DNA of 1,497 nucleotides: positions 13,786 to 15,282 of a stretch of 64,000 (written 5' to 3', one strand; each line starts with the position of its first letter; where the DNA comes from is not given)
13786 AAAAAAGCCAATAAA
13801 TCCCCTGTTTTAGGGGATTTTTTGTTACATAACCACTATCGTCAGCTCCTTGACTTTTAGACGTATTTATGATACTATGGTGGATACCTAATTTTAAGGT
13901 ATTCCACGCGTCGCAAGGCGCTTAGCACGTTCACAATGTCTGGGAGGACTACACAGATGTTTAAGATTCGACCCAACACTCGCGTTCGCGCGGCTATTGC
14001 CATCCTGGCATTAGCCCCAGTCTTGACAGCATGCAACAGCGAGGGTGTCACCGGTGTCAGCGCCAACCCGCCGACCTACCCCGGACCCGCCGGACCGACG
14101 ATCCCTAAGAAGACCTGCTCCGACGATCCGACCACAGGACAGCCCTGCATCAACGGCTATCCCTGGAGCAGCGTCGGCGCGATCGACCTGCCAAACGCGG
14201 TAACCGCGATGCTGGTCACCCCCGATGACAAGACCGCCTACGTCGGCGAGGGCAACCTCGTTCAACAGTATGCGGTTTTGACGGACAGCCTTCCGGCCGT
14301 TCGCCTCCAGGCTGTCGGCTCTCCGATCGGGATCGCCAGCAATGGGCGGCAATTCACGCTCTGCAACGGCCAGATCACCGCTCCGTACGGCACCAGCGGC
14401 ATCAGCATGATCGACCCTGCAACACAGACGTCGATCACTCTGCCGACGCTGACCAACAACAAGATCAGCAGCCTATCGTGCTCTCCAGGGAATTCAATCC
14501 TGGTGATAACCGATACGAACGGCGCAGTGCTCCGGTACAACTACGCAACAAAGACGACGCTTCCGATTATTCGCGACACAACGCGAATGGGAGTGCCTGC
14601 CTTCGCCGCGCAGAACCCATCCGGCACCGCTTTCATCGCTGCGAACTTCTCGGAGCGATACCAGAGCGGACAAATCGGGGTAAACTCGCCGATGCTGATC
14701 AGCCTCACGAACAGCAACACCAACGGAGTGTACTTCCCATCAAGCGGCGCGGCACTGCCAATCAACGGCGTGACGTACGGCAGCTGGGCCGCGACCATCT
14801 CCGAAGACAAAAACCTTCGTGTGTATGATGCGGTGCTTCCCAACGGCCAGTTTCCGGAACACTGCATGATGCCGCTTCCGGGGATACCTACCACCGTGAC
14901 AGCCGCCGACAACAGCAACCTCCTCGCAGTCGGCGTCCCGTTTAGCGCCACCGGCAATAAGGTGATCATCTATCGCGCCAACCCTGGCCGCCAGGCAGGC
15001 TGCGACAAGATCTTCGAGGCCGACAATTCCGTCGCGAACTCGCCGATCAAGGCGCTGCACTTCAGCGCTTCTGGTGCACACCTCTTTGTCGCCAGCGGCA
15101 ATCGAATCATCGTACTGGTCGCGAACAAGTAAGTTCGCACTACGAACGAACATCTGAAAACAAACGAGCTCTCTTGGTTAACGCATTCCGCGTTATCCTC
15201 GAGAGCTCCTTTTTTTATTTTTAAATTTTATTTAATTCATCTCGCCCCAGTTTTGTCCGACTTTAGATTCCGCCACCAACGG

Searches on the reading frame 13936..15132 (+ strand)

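Call 90: search_protein_families(library=pfam, proteins=[window:13936-15132:+], max_evalue=0.01)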
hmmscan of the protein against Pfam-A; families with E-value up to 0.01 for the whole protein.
window:13936-15132:+ (398 aa): 6 families
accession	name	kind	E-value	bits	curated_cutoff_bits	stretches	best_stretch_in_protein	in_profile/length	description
PF23414.1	Beta-prop_EML_2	-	4.4e-06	26.7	90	1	285-394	13-107/266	Echinoderm microtubule-associated protein second beta-propeller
PF24796.1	WDR55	-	0.0024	17.4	200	0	174-207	7-40/296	WDR55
PF00400.38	WD40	-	0.0037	18.2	27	0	369-392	12-35/39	WD domain, G-beta repeat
PF23341.1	PEP5_VPS11_N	-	0.004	16.7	40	0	318-396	127-200/338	PEP5/VPS11 N-terminal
PF23389.1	Beta-prop_WDR19_1st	-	0.0046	16.5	27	0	154-212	61-119/325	WDR19 first beta-propeller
PF12894.13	ANAPC4_WD40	-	0.0066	17.1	22.9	0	339-395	15-65/91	Anaphase-promoting complex subunit 4 WD40 domain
